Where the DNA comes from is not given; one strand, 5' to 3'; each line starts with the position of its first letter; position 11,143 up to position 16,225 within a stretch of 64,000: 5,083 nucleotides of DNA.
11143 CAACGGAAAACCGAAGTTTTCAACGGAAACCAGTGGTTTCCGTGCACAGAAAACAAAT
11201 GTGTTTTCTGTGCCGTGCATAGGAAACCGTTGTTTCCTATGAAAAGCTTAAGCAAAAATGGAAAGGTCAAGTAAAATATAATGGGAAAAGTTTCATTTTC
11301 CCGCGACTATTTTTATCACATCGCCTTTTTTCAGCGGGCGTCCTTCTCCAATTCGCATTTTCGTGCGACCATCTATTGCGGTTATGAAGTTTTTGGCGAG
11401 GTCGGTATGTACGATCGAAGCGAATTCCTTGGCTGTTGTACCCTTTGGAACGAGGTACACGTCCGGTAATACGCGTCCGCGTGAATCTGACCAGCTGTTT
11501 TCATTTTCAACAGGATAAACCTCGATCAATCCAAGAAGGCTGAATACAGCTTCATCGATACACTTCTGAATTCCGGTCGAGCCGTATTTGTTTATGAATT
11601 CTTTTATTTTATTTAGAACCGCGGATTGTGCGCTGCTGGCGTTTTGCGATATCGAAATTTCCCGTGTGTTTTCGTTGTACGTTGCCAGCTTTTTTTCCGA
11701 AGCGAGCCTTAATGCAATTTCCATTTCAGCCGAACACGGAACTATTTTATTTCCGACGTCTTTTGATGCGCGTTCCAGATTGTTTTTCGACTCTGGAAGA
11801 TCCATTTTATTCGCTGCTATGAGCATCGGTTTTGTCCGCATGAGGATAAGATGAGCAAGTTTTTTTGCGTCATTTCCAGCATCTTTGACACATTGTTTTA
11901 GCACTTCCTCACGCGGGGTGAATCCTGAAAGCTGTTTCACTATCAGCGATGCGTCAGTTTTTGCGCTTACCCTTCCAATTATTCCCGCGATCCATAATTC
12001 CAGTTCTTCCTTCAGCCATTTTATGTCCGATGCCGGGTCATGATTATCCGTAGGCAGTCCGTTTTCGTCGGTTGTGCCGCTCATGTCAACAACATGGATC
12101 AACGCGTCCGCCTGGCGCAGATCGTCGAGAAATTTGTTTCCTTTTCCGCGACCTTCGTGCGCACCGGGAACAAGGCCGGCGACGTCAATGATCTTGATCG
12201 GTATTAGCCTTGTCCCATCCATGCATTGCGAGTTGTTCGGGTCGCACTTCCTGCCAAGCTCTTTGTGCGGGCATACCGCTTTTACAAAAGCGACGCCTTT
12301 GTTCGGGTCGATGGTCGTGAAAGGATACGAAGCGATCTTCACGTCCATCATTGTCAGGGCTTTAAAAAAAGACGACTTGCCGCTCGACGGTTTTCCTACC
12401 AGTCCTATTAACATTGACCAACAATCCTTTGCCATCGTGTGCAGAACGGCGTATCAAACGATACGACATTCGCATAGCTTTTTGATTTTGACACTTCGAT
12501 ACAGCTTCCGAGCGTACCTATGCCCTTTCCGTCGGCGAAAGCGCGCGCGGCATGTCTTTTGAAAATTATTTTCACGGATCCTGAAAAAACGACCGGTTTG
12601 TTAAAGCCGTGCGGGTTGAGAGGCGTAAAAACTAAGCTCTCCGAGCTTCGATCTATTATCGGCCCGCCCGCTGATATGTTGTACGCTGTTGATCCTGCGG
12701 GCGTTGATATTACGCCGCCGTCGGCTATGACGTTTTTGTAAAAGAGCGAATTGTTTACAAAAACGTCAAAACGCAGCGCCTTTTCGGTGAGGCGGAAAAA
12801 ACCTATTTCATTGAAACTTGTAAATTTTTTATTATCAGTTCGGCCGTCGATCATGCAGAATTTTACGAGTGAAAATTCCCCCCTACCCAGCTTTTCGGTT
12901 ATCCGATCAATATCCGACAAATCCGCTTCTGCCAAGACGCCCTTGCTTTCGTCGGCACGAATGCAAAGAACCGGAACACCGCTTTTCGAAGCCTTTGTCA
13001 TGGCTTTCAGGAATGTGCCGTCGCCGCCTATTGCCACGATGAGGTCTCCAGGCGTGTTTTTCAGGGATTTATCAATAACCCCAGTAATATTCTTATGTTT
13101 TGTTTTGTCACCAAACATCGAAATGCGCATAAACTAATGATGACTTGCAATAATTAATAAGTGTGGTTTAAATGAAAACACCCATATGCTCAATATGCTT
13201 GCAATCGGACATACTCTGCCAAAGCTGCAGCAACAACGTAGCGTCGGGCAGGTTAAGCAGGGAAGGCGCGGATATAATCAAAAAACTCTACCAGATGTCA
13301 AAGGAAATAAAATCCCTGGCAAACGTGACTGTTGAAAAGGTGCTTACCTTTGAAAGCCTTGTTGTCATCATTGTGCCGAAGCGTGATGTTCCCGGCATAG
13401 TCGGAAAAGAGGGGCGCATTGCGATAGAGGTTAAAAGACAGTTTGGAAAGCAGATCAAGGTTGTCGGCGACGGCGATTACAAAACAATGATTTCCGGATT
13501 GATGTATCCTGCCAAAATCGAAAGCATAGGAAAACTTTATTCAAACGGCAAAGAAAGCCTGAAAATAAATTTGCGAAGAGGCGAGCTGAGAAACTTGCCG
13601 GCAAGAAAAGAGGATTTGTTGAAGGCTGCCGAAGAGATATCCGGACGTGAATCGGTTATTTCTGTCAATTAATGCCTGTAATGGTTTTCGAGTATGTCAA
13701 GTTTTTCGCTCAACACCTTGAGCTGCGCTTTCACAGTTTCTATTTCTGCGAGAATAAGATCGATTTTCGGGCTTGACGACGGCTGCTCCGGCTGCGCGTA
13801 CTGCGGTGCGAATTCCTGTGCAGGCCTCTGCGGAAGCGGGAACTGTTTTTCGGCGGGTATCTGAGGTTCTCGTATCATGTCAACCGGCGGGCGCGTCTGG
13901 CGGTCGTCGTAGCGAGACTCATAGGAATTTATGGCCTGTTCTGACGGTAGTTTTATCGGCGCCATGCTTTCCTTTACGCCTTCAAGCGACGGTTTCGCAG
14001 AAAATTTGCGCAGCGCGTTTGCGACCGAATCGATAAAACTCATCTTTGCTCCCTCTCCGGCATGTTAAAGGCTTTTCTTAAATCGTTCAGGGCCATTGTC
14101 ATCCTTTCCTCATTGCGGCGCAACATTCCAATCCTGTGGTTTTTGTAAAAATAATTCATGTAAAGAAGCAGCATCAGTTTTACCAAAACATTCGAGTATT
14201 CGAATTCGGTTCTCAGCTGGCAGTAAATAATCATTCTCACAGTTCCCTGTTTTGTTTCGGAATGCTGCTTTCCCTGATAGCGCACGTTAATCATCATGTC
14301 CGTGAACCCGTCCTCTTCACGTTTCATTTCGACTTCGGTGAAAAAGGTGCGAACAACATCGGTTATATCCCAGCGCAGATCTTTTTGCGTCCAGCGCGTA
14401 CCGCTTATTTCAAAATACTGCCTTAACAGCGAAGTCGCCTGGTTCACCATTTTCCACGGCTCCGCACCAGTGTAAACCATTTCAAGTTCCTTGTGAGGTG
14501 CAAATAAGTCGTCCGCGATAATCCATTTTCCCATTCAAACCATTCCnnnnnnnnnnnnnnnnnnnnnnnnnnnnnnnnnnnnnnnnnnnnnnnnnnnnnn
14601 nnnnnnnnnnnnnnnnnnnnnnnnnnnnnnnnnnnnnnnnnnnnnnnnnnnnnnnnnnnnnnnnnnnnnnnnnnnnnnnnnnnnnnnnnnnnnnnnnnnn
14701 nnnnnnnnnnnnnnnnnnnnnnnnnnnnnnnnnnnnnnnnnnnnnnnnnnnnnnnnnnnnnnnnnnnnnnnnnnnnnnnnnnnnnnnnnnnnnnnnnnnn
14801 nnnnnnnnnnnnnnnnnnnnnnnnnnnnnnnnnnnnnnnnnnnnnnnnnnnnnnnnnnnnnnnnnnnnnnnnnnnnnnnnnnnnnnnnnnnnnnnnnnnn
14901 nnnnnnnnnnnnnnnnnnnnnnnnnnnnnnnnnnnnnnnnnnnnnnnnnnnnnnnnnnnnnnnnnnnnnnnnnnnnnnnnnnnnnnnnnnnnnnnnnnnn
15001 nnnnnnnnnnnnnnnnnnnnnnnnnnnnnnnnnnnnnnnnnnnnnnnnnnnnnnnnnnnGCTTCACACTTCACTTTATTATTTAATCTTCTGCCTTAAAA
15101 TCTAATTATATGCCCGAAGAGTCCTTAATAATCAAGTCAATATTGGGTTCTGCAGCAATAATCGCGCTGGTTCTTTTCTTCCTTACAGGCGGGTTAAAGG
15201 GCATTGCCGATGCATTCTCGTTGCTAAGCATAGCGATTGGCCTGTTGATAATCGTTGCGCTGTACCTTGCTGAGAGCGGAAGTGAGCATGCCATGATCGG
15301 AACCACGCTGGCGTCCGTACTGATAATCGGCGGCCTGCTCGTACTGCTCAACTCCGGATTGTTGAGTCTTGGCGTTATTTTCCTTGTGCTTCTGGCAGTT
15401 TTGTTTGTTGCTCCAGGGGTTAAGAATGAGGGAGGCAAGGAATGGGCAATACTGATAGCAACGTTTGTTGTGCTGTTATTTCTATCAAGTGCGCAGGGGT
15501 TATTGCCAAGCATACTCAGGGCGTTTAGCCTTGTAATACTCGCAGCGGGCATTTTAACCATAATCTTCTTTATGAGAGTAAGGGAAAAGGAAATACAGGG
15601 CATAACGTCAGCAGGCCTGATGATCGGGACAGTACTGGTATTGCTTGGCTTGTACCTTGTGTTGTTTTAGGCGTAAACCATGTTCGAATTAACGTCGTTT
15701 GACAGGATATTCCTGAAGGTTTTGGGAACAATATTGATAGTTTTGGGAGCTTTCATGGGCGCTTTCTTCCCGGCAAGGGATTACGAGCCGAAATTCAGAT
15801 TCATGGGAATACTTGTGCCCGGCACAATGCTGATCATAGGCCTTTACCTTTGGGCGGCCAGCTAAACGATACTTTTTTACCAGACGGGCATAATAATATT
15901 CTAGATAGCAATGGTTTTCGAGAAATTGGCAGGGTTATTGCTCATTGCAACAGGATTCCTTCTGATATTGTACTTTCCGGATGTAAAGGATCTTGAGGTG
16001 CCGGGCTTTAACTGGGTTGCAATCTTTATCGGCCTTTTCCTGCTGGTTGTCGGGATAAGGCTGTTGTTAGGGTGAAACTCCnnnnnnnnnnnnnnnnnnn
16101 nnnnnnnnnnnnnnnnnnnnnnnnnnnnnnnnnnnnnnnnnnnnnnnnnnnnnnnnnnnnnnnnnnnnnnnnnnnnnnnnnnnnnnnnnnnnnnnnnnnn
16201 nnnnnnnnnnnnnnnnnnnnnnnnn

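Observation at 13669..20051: Divergent eight-gene cluster of entirely unassigned proteins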

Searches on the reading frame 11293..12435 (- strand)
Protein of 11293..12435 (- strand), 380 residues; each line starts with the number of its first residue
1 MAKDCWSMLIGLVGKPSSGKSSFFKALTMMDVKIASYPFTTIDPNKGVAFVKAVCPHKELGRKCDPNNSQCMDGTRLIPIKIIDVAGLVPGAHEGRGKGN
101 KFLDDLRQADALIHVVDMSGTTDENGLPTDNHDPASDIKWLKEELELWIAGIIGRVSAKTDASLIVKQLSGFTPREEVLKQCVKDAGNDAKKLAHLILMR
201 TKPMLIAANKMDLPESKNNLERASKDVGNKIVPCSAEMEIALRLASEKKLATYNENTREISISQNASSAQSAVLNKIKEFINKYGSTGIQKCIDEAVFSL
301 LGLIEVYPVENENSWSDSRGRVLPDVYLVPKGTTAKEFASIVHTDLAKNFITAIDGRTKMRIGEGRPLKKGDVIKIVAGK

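Call 34: search_protein_families(library=pfam, proteins=[window:11293-12435:-], max_evalue=0.1)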
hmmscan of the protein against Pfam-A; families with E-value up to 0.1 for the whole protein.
window:11293-12435:- (380 aa): 8 families
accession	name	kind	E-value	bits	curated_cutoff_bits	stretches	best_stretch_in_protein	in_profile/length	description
PF08438.16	YGR210-like_G4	-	4.8e-29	101.4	24.7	1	207-311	1-108/108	Obg-like GTPase YGR210-like, G4 motif-containing domain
PF01926.29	MMR_HSR1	-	6.5e-18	65.3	21.9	1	10-123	2-86/113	50S ribosome-binding GTPase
PF02824.27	TGS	-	2.6e-10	40.6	22.2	1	324-377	6-59/60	TGS domain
PF02421.24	FeoB_N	-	5.9e-07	29.6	27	1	10-48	3-41/156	Ferrous iron transport protein B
PF06071.19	YchF-GTPase_C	-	0.00084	19.9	27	1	329-353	17-41/84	Protein of unknown function (DUF933)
PF00009.33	GTP_EFTU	-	0.0056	16.7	26.5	1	183-250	103-151/188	Elongation factor Tu GTP binding domain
PF13304.12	AAA_21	-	0.026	15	27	1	10-50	2-60/304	AAA domain, putative AbiEii toxin, Type IV TA system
PF00350.29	Dynamin_N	-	0.076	13.5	27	0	10-36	1-27/168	Dynamin family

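Call 35: search_protein_families(library=ncbifam, proteins=[window:11293-12435:-], max_evalue=0.1)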
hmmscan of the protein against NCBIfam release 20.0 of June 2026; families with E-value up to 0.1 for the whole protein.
window:11293-12435:- (380 aa): 17 families
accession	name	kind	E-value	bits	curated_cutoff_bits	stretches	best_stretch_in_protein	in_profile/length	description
NF007171.0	PRK09602.1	subfamily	9.8e-145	482.3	387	1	8-378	3-395/397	YchF-related putative GTPase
TIGR00092.1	TIGR00092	equivalog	1.1e-32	113.5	279.2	1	10-265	5-263/368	redox-regulated ATPase YchF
NF008955.0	PRK12297.1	equivalog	2.8e-26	92.4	406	3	10-50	162-202/429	GTPase ObgE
TIGR02729.1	Obg_CgtA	equivalog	8.8e-23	80.8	280.25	2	10-52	160-202/329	Obg family GTPase CgtA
NF008954.1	PRK12296.1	equivalog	2.3e-22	79.1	377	2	81-148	209-269/470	GTPase ObgE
NF008956.1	PRK12299.1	equivalog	4.4e-20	71.9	300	2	10-51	161-202/327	GTPase ObgE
TIGR00231.1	small_GTP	domain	6.9e-09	35.7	42.5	1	9-119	5-94/164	GTP-binding protein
TIGR03918.1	GTP_HydF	equivalog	1.3e-07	30.9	325.55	1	8-46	8-47/392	[FeFe] hydrogenase H-cluster maturation GTPase HydF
TIGR03156.1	GTP_HflX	equivalog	2.8e-07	29.8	216.75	1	9-45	191-227/351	GTPase HflX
TIGR03594.1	GTPase_EngA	equivalog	2.4e-06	26.8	306.7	1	190-260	275-345/432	ribosome biogenesis GTPase Der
TIGR00437.1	feoB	equivalog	7.4e-06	24.9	315.65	1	14-48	1-35/594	ferrous iron transport protein B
NF000908.1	PRK00089.1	equivalog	8.9e-05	21.9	237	0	8-41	4-38/291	GTPase Era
TIGR00450.1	mnmE_trmE_thdF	equivalog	0.0039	16.3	252.6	0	10-41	212-244/446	tRNA uridine-5-carboxymethylaminomethyl(34) synthesis GTPase MnmE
NF008280.0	PRK11058.1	equivalog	0.01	14.6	441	0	10-45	200-235/426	ribosome rescue GTPase HflX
NF003661.0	PRK05291.1-3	equivalog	0.017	14.4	380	0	10-37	219-247/448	tRNA uridine-5-carboxymethylaminomethyl(34) synthesis GTPase MnmE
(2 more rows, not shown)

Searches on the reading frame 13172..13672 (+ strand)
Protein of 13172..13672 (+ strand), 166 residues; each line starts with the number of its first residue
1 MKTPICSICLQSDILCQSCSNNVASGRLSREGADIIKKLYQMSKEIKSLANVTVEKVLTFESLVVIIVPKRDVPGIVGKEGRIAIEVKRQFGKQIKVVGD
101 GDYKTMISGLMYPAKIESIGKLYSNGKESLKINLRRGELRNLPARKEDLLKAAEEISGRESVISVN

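Call 34: search_protein_families(library=pfam, proteins=[window:13172-13672:+], max_evalue=0.1)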
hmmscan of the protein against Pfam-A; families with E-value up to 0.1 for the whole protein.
window:13172-13672:+ (166 aa): 3 families
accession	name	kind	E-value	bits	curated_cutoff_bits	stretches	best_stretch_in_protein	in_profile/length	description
PF13184.12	KH_5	-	5.8e-06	26.8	27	1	62-119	3-67/69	NusA-like KH domain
PF00013.35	KH_1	-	0.0099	16.1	21.5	1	65-105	3-48/66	KH domain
PF22793.1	DUF7013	-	0.064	13.8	27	1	76-122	58-102/158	Domain of unknown function (DUF7013)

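Call 35: search_protein_families(library=ncbifam, proteins=[window:13172-13672:+], max_evalue=0.1)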
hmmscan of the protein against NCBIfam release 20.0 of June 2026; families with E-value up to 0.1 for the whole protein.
window:13172-13672:+ (166 aa): 3 families
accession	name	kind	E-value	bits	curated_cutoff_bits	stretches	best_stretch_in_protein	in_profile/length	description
NF005013.0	PRK06418.1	equivalog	2.9e-33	115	175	1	1-165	1-165/166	transcription elongation factor NusA-like protein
TIGR01952.1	nusA_arch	equivalog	0.00011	22.5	74.35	1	48-159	18-131/141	NusA-like transcription termination signal-binding factor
NF006261.0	PRK08406.1-5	equivalog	0.00068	19.3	231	1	48-119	18-90/173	transcription elongation factor NusA-like protein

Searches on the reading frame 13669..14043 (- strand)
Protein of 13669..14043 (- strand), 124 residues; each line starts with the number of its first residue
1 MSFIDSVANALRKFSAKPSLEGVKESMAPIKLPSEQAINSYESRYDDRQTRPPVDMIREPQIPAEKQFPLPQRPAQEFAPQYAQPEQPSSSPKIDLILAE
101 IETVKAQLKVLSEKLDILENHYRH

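Call 3: search_protein_families(library=pfam, proteins=[window:13669-14043:-], max_evalue=1)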
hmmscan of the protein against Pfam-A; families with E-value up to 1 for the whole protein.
window:13669-14043:- (124 aa): 0 families

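Call 4: search_protein_families(library=ncbifam, proteins=[window:13669-14043:-], max_evalue=1)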
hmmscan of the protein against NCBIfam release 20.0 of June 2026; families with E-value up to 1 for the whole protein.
window:13669-14043:- (124 aa): 0 families

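Call 7: search_protein_families(library=padloc, proteins=[window:13669-14043:-], max_evalue=1)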
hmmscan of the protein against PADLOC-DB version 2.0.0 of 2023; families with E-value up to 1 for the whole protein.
window:13669-14043:- (124 aa): 0 families

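Call 8: search_protein_families(library=phrogs, proteins=[window:13669-14043:-], max_evalue=1)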
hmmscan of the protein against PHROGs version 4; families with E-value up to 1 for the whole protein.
window:13669-14043:- (124 aa): 1 family
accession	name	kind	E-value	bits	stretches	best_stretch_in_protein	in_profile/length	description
phrog_12341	-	unknown function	0.096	13.9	1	86-119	21-54/97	-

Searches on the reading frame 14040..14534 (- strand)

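Call 3: search_protein_families(library=pfam, proteins=[window:14040-14534:-], max_evalue=1)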
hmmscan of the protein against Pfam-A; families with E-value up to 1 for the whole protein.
window:14040-14534:- (164 aa): 0 families

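Call 4: search_protein_families(library=ncbifam, proteins=[window:14040-14534:-], max_evalue=1)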
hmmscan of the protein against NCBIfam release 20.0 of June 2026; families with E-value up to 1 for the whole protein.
window:14040-14534:- (164 aa): 0 families

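Call 7: search_protein_families(library=padloc, proteins=[window:14040-14534:-], max_evalue=1)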
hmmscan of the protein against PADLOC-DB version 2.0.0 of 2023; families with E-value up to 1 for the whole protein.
window:14040-14534:- (164 aa): 0 families

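Call 8: search_protein_families(library=phrogs, proteins=[window:14040-14534:-], max_evalue=1)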
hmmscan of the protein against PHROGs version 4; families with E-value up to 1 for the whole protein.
window:14040-14534:- (164 aa): 2 families
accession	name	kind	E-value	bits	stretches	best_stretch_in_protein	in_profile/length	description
phrog_37495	-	unknown function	0.0065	17.7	1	97-128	6-37/70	-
phrog_27426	-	unknown function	0.13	13.3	1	62-103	27-68/76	-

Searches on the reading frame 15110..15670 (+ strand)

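Call 3: search_protein_families(library=pfam, proteins=[window:15110-15670:+], max_evalue=1)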
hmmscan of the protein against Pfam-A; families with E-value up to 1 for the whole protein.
window:15110-15670:+ (186 aa): 2 families
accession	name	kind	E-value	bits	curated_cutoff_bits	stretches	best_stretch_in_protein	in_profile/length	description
PF16479.10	DUF5056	-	0.19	12.5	28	1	2-37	30-66/93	Domain of unknown function (DUF5056)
PF10810.13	DUF2545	-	0.64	10.7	27.8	2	113-167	7-61/80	Protein of unknown function (DUF2545)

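Call 4: search_protein_families(library=ncbifam, proteins=[window:15110-15670:+], max_evalue=1)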
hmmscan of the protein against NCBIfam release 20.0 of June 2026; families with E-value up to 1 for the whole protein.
window:15110-15670:+ (186 aa): 0 families

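Call 7: search_protein_families(library=padloc, proteins=[window:15110-15670:+], max_evalue=1)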
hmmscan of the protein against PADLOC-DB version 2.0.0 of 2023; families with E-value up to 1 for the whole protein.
window:15110-15670:+ (186 aa): 1 family
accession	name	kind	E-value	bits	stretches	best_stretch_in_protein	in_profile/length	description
PDLC00694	Effector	-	0.66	7.4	0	114-153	13-51/208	2TM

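Call 8: search_protein_families(library=phrogs, proteins=[window:15110-15670:+], max_evalue=1)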
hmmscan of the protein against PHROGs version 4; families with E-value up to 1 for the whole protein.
window:15110-15670:+ (186 aa): 0 families

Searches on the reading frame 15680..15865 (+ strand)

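Call 3: search_protein_families(library=pfam, proteins=[window:15680-15865:+], max_evalue=1)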
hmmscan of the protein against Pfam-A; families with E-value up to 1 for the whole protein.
window:15680-15865:+ (61 aa): 2 families
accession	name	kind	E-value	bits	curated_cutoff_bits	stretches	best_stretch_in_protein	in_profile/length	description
PF14654.11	Epiglycanin_C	-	0.1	13.2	27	1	9-47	18-56/91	Mucin, cleavage site, TM and cytoplasmic tail region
PF04123.18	DUF373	-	0.33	10.8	28.3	1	7-57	153-192/335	Domain of unknown function (DUF373)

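Call 4: search_protein_families(library=ncbifam, proteins=[window:15680-15865:+], max_evalue=1)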
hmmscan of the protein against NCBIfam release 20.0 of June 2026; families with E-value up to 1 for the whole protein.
window:15680-15865:+ (61 aa): 2 families
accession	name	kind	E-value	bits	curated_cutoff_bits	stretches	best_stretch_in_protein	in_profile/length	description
TIGR04086.1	TIGR04086_membr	hypoth_equivalog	0.0051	16.9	30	1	3-56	26-78/115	TIGR04086 family membrane protein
NF033842.1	small_MgtS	equivalog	0.73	9.9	35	1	10-30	7-25/31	protein MgtS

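Call 7: search_protein_families(library=padloc, proteins=[window:15680-15865:+], max_evalue=1)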
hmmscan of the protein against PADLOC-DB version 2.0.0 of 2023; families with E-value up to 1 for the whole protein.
window:15680-15865:+ (61 aa): 0 families

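Call 8: search_protein_families(library=phrogs, proteins=[window:15680-15865:+], max_evalue=1)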
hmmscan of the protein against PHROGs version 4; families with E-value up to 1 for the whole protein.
window:15680-15865:+ (61 aa): 2 families
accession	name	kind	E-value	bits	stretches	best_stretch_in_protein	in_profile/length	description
phrog_23689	-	unknown function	0.094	13.7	1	7-32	6-31/60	-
phrog_10626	-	DNA, RNA and nucleotide metabolism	0.15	13.8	1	1-57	1-57/67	DNA binding protein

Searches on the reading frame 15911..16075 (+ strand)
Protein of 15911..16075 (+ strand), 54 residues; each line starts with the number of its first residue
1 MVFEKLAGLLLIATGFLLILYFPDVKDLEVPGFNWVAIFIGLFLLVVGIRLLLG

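Call 3: search_protein_families(library=pfam, proteins=[window:15911-16075:+], max_evalue=1)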
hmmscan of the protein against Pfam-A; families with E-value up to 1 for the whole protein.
window:15911-16075:+ (54 aa): 6 families
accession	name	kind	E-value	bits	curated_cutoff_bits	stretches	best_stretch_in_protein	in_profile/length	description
PF13630.11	SdpI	-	0.02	15.4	28.2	1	5-49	27-68/71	SdpI/YfhL protein family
PF10027.14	DUF2269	-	0.089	13.3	28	1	2-51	50-94/150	Predicted integral membrane protein (DUF2269)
PF02656.20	DUF202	-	0.16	12.9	23.4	1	8-52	17-55/68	Domain of unknown function (DUF202)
PF11127.14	YgaP-like_TM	-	0.2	12.3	25.3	1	6-49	15-48/66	Inner membrane protein YgaP-like, transmembrane domain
PF23933.1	DUF7269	-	0.66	10.4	29.1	1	7-52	1-44/162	Family of unknown function (DUF7269)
PF11384.13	DUF3188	-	0.91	9.6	24.6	0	7-49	1-41/50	Protein of unknown function (DUF3188)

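Call 4: search_protein_families(library=ncbifam, proteins=[window:15911-16075:+], max_evalue=1)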
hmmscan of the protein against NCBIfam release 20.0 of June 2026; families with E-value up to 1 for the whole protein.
window:15911-16075:+ (54 aa): 2 families
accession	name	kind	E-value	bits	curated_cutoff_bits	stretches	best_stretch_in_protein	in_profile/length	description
NF045529.2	Heimdall-CTERM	domain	0.033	14.6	24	1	31-50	3-22/26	Heimdall-CTERM domain-containing surface protein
NF049871.2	cytotoxin_MakA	exception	0.53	9.2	320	1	36-52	193-209/354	alpha-pore-forming cytotoxin MakA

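Call 7: search_protein_families(library=padloc, proteins=[window:15911-16075:+], max_evalue=1)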
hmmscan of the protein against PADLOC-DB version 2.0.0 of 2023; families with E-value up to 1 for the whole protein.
window:15911-16075:+ (54 aa): 0 families

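Call 8: search_protein_families(library=phrogs, proteins=[window:15911-16075:+], max_evalue=1)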
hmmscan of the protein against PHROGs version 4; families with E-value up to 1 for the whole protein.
window:15911-16075:+ (54 aa): 1 family
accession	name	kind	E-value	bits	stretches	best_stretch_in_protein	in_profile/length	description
phrog_17271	-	unknown function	0.74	10.8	0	6-19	6-19/62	-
